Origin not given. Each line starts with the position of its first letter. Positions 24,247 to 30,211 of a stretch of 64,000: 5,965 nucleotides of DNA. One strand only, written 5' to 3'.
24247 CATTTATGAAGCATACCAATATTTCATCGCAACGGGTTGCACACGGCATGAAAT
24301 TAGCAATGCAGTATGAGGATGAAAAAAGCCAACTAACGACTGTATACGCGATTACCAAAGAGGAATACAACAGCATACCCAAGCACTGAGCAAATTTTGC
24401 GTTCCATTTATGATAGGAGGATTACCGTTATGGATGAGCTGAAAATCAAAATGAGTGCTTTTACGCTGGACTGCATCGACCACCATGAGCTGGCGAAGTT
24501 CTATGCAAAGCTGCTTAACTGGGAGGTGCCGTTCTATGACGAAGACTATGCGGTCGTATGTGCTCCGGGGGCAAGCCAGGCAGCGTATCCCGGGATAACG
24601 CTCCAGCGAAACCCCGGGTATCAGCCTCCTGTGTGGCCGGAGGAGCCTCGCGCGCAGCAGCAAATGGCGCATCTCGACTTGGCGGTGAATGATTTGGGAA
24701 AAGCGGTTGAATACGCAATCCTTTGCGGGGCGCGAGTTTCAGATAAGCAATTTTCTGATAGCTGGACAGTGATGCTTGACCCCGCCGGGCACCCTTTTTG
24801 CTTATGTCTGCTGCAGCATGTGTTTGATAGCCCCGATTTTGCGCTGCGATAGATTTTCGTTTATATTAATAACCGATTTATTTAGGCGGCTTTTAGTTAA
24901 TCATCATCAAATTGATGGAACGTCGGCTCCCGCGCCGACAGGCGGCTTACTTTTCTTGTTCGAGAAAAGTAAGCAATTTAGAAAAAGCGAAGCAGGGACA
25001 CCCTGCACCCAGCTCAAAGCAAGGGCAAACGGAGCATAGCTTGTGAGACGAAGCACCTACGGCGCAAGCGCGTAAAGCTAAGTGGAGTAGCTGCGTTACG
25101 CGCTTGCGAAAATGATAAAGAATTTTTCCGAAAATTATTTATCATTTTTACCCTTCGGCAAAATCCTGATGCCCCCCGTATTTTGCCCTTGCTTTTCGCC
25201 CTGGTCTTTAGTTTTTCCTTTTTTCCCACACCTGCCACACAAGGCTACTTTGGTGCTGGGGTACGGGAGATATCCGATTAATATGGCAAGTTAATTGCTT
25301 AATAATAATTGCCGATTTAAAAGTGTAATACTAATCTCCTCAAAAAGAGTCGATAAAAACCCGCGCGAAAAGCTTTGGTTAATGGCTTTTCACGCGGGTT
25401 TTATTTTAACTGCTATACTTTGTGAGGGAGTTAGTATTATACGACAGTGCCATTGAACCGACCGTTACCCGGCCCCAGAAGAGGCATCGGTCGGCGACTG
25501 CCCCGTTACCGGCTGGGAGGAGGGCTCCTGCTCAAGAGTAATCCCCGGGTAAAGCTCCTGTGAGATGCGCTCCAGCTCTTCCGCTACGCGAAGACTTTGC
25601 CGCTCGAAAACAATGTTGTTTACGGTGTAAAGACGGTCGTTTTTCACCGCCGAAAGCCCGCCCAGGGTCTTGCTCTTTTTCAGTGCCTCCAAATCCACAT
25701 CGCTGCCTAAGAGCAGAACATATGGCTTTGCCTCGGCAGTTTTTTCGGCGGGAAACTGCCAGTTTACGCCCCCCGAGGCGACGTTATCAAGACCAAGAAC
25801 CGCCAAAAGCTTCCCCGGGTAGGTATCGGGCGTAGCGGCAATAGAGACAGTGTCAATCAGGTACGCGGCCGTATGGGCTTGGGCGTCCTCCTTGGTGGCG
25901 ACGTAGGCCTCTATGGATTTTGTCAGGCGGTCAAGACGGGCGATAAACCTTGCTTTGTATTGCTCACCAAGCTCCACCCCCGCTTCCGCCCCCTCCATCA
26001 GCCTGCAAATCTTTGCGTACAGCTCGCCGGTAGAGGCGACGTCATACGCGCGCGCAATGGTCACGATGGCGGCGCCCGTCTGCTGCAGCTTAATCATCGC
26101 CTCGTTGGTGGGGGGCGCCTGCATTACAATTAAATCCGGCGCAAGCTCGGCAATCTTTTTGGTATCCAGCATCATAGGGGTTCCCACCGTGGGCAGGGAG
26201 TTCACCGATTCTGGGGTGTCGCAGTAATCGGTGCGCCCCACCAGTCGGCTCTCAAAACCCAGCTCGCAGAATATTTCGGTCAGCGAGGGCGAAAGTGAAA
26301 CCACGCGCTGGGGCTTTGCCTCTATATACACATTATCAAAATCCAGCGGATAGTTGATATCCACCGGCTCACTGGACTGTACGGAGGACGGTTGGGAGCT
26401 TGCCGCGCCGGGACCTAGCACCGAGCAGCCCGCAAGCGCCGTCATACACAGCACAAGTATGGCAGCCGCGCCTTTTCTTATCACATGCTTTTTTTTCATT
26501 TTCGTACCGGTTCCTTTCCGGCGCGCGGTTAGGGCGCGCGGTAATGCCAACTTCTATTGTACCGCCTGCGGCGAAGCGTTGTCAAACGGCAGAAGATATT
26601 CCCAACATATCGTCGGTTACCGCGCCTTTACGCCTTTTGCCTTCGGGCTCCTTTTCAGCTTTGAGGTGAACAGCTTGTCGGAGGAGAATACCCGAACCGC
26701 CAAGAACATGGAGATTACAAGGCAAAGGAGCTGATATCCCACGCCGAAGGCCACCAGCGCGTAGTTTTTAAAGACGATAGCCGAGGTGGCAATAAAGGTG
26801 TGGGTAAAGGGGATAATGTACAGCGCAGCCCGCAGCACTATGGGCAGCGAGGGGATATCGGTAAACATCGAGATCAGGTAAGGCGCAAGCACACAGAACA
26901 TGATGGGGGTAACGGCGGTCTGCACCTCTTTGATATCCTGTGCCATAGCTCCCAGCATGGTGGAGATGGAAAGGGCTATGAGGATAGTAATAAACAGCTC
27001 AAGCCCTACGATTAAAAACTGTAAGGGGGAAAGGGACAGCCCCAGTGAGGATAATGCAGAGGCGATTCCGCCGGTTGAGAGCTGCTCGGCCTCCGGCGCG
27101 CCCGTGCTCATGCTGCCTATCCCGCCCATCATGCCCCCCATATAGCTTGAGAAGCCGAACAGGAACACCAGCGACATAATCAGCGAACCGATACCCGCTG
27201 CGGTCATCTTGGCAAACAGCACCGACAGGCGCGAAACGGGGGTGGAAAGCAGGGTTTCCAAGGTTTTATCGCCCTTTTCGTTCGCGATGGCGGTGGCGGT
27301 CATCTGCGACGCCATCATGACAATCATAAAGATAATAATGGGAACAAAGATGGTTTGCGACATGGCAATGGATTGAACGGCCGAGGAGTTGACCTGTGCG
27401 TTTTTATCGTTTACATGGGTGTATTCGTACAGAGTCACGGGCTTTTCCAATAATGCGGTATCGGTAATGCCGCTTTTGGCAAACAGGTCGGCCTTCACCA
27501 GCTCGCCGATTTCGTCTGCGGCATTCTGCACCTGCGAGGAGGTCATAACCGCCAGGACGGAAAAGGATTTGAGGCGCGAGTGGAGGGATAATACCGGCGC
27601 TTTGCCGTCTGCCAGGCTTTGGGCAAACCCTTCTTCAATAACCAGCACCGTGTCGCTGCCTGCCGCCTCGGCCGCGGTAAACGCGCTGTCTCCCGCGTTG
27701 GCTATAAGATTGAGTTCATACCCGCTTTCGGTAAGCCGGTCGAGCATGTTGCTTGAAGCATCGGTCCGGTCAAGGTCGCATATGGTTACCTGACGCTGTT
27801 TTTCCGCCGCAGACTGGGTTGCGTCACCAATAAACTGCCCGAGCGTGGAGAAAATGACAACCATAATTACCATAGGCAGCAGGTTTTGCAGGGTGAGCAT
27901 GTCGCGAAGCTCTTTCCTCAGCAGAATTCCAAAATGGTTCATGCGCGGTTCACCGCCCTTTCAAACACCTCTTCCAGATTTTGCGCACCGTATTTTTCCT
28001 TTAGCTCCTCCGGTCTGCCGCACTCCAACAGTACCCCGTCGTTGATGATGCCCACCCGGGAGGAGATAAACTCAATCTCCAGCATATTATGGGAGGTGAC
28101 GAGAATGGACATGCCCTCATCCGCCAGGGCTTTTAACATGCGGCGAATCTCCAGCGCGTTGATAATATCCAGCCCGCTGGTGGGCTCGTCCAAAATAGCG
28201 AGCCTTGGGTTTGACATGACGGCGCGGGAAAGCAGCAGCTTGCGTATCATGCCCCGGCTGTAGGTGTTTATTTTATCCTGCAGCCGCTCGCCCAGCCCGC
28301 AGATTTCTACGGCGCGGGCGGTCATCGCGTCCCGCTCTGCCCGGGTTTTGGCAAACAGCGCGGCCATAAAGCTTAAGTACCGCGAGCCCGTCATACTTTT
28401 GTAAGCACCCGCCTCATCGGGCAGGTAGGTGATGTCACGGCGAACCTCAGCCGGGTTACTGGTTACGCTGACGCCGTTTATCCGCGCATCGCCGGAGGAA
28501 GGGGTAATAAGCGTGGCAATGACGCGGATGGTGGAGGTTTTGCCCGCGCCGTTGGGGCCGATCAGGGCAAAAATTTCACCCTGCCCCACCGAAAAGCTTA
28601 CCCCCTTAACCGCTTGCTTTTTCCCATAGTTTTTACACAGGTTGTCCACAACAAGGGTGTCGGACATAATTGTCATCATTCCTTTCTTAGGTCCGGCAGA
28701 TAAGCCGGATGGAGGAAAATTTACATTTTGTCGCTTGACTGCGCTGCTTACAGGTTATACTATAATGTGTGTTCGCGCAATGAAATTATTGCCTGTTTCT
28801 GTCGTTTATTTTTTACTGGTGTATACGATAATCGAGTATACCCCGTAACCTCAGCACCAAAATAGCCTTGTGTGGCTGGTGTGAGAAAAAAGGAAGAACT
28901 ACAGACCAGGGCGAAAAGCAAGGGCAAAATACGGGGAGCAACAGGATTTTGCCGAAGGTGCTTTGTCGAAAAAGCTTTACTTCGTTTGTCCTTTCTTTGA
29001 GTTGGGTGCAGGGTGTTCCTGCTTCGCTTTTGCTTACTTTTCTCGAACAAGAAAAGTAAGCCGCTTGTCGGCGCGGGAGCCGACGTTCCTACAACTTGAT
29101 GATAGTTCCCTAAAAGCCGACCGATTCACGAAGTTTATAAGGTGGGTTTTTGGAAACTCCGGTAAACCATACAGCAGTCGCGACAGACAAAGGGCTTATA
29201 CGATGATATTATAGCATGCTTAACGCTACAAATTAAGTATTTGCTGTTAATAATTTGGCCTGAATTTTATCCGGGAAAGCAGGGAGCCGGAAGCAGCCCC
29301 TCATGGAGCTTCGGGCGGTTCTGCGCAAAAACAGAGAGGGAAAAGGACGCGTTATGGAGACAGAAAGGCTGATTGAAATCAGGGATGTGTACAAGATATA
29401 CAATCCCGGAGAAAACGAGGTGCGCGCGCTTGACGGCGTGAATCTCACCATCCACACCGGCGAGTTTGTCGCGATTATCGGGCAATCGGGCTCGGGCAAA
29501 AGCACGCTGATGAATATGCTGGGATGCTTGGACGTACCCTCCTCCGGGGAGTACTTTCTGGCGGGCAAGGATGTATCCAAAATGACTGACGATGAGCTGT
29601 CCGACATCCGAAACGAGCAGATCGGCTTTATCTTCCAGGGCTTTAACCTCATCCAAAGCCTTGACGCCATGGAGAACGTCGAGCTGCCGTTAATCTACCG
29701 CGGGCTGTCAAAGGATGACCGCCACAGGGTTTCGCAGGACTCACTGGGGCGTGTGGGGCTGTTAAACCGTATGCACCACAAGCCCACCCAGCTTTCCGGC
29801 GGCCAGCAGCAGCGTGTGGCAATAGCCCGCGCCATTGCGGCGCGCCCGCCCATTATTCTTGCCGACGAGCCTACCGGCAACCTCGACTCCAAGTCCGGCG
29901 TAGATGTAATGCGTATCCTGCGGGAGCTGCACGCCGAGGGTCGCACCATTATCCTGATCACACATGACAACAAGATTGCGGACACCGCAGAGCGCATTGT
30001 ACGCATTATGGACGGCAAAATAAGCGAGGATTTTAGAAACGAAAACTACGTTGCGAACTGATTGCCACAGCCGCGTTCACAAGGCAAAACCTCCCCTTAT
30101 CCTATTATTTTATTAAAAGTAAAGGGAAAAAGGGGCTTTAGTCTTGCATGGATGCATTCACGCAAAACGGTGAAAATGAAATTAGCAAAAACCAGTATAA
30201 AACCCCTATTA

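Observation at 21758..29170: Family B: three copies in 8 kb of a ~340-bp hairpin-rich noncoding repeat that I cannot assign to a known RNA or mobile-element family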

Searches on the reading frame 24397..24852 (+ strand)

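Call 11: search_protein_families(library=pfam, proteins=[window:24397-24852:+])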
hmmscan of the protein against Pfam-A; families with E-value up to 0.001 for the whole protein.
window:24397-24852:+ (151 aa): 1 family
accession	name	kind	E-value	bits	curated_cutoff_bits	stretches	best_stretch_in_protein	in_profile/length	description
PF18029.7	Glyoxalase_6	-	1.2e-21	77.8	23.6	1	22-137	2-106/106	Glyoxalase-like domain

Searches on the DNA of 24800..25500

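Call 82: search_rna_families(source=window, start=24800, end=25500, threshold=evalue, max_evalue=10)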
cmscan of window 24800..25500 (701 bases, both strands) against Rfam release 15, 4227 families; matches with E-value up to 10: 19.
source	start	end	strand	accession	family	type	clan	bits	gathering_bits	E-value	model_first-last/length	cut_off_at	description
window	25328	25438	+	RF04128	MIR8562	Gene; miRNA;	-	24.4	211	0.032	61-183/242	no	MIR8562 microRNA precursor family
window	25354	25403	-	RF03485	mir-4000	Gene; miRNA;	-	24.3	58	0.02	1-54/54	no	mir-4000 microRNA precursor family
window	25357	25399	-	RF03210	mir-7359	Gene; miRNA;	-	23.2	90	0.084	1-56/56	no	mir-7359 microRNA precursor family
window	25333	25407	+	RF02278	Betaproteobacteria_toxic_sRNA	Gene; sRNA;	-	19.2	50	0.28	1-64/64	no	Betaproteobacteria toxic small RNA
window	25356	25402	-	RF04255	MIR8001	Gene; miRNA;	-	17.4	90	2.2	16-50/67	no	MIR8001 microRNA precursor family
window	25063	25108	-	RF03945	mir-4876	Gene; miRNA;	-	16.4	100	5.9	23-68/92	no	mir-4876 microRNA precursor family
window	25347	25411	+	RF04139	MIR841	Gene; miRNA;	-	16.2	200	1.5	1-212/212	no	MIR841 microRNA precursor family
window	25341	25422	-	RF04128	MIR8562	Gene; miRNA;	-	16.1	211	2.2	77-166/242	no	MIR8562 microRNA precursor family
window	25323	25442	-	RF03940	MIR9563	Gene; miRNA;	-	16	90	5.1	1-127/127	no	MIR9563 microRNA precursor family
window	25107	25144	+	RF01526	ceN106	Gene; snRNA; snoRNA; CD-box;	-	15.2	60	4.1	1-77/77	no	C. elegans snoRNA ceN106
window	25111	25147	+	RF04252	mir-8186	Gene; miRNA;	-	15.1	80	4.1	1-61/61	no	mir-8186 microRNA precursor family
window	25103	25153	-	RF04097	MIR2630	Gene; miRNA;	-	14.2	144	4.1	1-229/229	no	MIR2630 microRNA precursor family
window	25110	25146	-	RF04252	mir-8186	Gene; miRNA;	-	14.2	80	7.6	1-61/61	no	mir-8186 microRNA precursor family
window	25326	25405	+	RF00512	Leu_leader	Cis-reg; leader;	-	14.1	50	5.1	1-148/148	no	Leucine operon leader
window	25353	25442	-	RF00512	Leu_leader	Cis-reg; leader;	-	13.7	50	6.4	1-148/148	no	Leucine operon leader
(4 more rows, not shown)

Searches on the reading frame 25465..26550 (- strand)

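Call 11: search_protein_families(library=pfam, proteins=[window:25465-26550:-])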
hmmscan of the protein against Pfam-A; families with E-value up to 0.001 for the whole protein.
window:25465-26550:- (361 aa): 1 family
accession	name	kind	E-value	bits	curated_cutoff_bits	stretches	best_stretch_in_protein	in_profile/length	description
PF01497.23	Peripla_BP_2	-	2.8e-17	63.4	27.5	1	83-310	1-231/235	Periplasmic binding protein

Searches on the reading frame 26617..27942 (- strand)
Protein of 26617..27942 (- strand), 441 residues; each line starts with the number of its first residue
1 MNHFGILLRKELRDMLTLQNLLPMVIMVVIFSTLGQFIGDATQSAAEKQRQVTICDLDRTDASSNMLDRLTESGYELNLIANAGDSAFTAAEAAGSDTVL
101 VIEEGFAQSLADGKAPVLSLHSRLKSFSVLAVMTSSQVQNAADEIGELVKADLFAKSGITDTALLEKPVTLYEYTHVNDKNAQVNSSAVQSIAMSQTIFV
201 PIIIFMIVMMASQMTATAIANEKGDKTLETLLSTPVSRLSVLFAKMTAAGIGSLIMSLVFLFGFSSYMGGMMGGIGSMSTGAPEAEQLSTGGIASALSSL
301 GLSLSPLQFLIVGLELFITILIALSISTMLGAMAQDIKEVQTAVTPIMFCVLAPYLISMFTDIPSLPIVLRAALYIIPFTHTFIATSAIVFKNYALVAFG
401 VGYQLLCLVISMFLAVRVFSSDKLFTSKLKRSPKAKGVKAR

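Call 11: search_protein_families(library=pfam, proteins=[window:26617-27942:-])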
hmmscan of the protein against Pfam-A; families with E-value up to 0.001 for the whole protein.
window:26617-27942:- (441 aa): 4 families
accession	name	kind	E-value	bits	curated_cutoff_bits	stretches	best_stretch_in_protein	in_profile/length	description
PF12698.13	ABC2_membrane_3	-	7.4e-30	104.7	31.6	1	24-415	7-345/347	ABC-2 family transporter protein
PF12679.13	ABC2_membrane_2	-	1.1e-13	51.5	27.2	1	7-421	3-280/283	ABC-2 family transporter protein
PF12730.13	ABC2_membrane_4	-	5.5e-08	33.4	27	1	190-273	45-125/179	ABC-2 family transporter protein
PF01061.29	ABC2_membrane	-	2e-07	31.2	26.9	2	194-269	51-122/211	ABC-2 type transporter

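Call 76: find_homologous_proteins(query=window:26617-27942:-, max_evalue=1e-40)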
Query window:26617-27942:- (441 aa): 348 proteins with E <= 1e-40 among 8000 candidates; the best 120 are listed.
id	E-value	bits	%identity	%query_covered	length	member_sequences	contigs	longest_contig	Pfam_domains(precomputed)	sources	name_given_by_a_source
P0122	9.7e-270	912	100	100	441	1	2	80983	PF12679.14,PF01061.30,PF12730.14,PF12698.14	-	-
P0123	3.0e-179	614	67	100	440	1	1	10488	PF13346.13,PF12679.14,PF01061.30,PF12730.14,PF12698.14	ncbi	ncbi:MAG: ABC transporter permease [Acetanaerobacterium sp.]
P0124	6.7e-172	590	65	96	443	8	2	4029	PF12679.14,PF01061.30,PF12730.14,PF12698.14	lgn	-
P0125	1.5e-170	586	65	97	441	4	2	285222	PF12679.14,PF01061.30,PF12730.14,PF12698.14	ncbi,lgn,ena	-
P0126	4.3e-170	584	65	100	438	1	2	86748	PF12679.14,PF01061.30,PF12730.14,PF12698.14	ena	-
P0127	2.5e-169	582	65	97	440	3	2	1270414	PF12679.14,PF01061.30,PF12730.14,PF12698.14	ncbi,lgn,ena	-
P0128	3.2e-169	581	64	100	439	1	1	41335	PF12679.14,PF01061.30,PF12730.14,PF12698.14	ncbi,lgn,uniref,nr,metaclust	ncbi:ABC transporter permease [Acetanaerobacterium elongatum]|uniref:ABC-2 type transport system per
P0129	4.9e-167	574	64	98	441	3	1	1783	PF12679.14,PF01061.30,PF12730.14,PF12698.14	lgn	-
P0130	1.1e-166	573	63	99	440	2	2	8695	PF12679.14,PF01061.30,PF12730.14,PF12698.14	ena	-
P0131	2.6e-165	568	63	99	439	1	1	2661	PF12679.14,PF01061.30,PF12730.14,PF12698.14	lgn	-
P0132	7.3e-165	567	62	99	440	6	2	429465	PF12679.14,PF01061.30,PF12730.14,PF12698.14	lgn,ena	-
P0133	6.4e-162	557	63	100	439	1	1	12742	PF12679.14,PF01061.30,PF12730.14,PF12698.14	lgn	-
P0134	1.2e-107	379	45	100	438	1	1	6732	PF12679.14,PF01061.30,PF12730.14,PF12698.14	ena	-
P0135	1.9e-102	362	46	98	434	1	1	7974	PF12679.14,PF01061.30,PF12730.14,PF12698.14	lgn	-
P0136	8.0e-101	356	42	90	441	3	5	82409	PF12679.14,PF01061.30,PF12698.14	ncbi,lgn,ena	-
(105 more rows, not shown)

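Call 77: find_encoding_contigs(protein=P0123, flank=10000, max_places=2)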
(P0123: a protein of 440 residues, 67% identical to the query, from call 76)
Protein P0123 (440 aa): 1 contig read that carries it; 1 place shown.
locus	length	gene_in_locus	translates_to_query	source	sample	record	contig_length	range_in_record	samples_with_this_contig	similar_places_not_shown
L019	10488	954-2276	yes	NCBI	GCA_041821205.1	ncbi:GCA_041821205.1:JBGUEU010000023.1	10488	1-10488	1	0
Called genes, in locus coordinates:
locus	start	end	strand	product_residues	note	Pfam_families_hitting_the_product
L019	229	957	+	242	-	PF00005:ABC_tran, PF13304:AAA_21 (faint)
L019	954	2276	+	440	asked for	PF12679:ABC2_membrane_2, PF12698:ABC2_membrane_3, PF01061:ABC2_membrane (weak), PF12730:ABC2_membrane_4 (weak), PF13346:ABC2_membrane_5 (weak)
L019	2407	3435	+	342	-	PF01497:Peripla_BP_2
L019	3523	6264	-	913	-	PF07517:SecA_DEAD, PF00270:DEAD (weak), PF01043:SecA_PP_bind, PF21090:P-loop_SecA, PF07516:SecA_SW, PF02810:SEC-C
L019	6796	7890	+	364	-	PF00990:GGDEF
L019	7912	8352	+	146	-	PF18931:DUF5680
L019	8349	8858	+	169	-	PF03167:UDG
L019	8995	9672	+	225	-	PF00578:AhpC-TSA, PF08534:Redoxin, PF10417:1-cysPrx_C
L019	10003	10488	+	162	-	PF07992:Pyr_redox_2, PF13434:Lys_Orn_oxgnase (weak)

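Call 78: find_encoding_contigs(protein=P0125, flank=10000, max_places=2)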
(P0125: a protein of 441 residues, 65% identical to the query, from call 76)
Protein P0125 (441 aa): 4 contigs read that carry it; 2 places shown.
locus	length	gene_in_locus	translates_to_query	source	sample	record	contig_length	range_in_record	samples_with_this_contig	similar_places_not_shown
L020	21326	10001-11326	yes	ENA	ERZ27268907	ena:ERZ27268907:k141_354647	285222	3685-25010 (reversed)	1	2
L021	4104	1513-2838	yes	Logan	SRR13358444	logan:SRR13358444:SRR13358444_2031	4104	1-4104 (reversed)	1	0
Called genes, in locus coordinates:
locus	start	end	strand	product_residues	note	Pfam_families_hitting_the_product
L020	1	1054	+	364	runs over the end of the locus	PF00535:Glycos_transf_2 (weak)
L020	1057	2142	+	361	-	PF00535:Glycos_transf_2, PF13181:TPR_8 (faint)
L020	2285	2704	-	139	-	PF12641:Flavodoxin_3, PF12724:Flavodoxin_5 (weak), PF00258:Flavodoxin_1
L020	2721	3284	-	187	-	PF12672:DUF3793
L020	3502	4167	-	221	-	PF00543:P-II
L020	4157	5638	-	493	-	PF07556:DUF1538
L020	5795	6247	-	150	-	-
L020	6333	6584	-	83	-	PF04014:MazE_antitoxin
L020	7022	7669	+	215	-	PF07670:Gate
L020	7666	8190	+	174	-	PF07670:Gate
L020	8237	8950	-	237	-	PF02463:SMC_N, PF00005:ABC_tran, PF13304:AAA_21 (faint)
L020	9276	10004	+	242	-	PF00005:ABC_tran, PF13304:AAA_21 (faint)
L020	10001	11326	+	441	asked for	PF12679:ABC2_membrane_2, PF12698:ABC2_membrane_3, PF01061:ABC2_membrane (weak), PF12730:ABC2_membrane_4 (weak)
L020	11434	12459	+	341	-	PF01497:Peripla_BP_2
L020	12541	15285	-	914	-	PF07517:SecA_DEAD, PF00270:DEAD (weak), PF01043:SecA_PP_bind, PF21090:P-loop_SecA, PF07516:SecA_SW, PF02810:SEC-C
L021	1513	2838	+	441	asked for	PF12679:ABC2_membrane_2, PF12698:ABC2_membrane_3, PF01061:ABC2_membrane (weak), PF12730:ABC2_membrane_4 (weak)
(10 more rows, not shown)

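Call 79: find_encoding_contigs(protein=P0128, flank=10000, max_places=2)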
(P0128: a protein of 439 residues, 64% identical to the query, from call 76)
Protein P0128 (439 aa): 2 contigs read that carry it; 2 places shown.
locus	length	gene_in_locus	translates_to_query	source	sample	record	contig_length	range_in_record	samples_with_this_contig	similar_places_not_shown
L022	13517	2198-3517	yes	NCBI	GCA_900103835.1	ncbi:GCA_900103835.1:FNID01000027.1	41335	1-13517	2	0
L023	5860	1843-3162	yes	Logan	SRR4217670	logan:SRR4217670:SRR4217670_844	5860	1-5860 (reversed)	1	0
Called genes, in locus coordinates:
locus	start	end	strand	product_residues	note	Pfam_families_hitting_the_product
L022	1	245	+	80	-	PF01797:Y1_Tnp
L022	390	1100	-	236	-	PF02463:SMC_N, PF00005:ABC_tran, PF13304:AAA_21 (faint)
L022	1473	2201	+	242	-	PF02463:SMC_N (faint), PF00005:ABC_tran, PF13304:AAA_21 (faint)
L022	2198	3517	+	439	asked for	PF01061:ABC2_membrane (faint), PF12679:ABC2_membrane_2, PF12698:ABC2_membrane_3, PF12730:ABC2_membrane_4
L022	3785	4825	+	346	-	PF01497:Peripla_BP_2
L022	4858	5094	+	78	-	PF09932:DUF2164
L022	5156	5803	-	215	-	PF07853:DUF1648, PF13630:SdpI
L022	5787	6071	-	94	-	PF01022:HTH_5, PF12840:HTH_20, PF08279:HTH_11 (weak)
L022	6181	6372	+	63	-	-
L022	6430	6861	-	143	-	PF09719:C_GCAxxG_C_C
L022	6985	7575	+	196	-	PF00440:TetR_N, PF13305:TetR_C_33 (weak)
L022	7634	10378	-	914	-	PF07517:SecA_DEAD, PF00270:DEAD (weak), PF01043:SecA_PP_bind, PF21090:P-loop_SecA, PF07516:SecA_SW, PF02810:SEC-C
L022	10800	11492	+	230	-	-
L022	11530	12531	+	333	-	PF14057:GGGtGRT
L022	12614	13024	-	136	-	PF00582:Usp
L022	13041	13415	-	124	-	PF02537:CRCB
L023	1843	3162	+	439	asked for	PF01061:ABC2_membrane (faint), PF12679:ABC2_membrane_2, PF12698:ABC2_membrane_3, PF12730:ABC2_membrane_4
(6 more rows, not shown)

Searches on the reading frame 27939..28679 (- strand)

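Call 11: search_protein_families(library=pfam, proteins=[window:27939-28679:-])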
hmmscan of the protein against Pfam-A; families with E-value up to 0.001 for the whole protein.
window:27939-28679:- (246 aa): 6 families
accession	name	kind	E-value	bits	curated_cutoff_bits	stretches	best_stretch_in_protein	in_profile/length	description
PF00005.33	ABC_tran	-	2.1e-25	90.4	25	1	24-168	1-137/137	ABC transporter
PF13304.12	AAA_21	-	2.7e-12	47.8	27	2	36-97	1-67/304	AAA domain, putative AbiEii toxin, Type IV TA system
PF02463.25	SMC_N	-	9.6e-05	22.3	40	0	34-54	24-44/220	RecF/RecN/SMC N terminal domain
PF13555.12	AAA_29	-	0.0003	20.9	27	1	27-71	15-58/61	P-loop containing region of AAA domain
PF13604.12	AAA_30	-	0.00047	20.4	27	0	32-151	16-82/191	AAA domain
PF13245.12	AAA_19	-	0.00076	20.1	25.1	0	34-108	11-78/134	AAA domain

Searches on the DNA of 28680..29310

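Call 83: search_rna_families(source=window, start=28680, end=29310, threshold=evalue, max_evalue=10)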
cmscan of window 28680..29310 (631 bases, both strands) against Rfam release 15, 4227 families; matches with E-value up to 10: 2.
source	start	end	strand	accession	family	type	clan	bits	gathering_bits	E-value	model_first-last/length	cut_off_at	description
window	28691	28764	-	RF01457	rli22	Gene; sRNA;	CL00114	19.7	80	1.2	1-111/111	no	Listeria sRNA rli22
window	28815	28834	+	RF01083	UPD-PK2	Cis-reg;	-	15.2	32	7.8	1-21/21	no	Pseudoknot of upstream pseudoknot domain (UPD) of the 3'UTR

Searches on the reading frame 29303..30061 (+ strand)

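Call 11: search_protein_families(library=pfam, proteins=[window:29303-30061:+])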
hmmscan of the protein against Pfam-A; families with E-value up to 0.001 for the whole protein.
window:29303-30061:+ (252 aa): 5 families
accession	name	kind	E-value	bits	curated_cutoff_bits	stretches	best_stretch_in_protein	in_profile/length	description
PF00005.33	ABC_tran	-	7.2e-32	111.3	25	1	43-191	1-136/137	ABC transporter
PF02463.25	SMC_N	-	3e-09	37.1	40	1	53-237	24-213/220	RecF/RecN/SMC N terminal domain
PF13304.12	AAA_21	-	1.3e-06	29.1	27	0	162-225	236-302/304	AAA domain, putative AbiEii toxin, Type IV TA system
PF13555.12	AAA_29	-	4.8e-05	23.5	27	1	44-71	13-40/61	P-loop containing region of AAA domain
PF03193.22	RsgA_GTPase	-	0.00042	20.6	30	1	30-73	84-126/174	RsgA GTPase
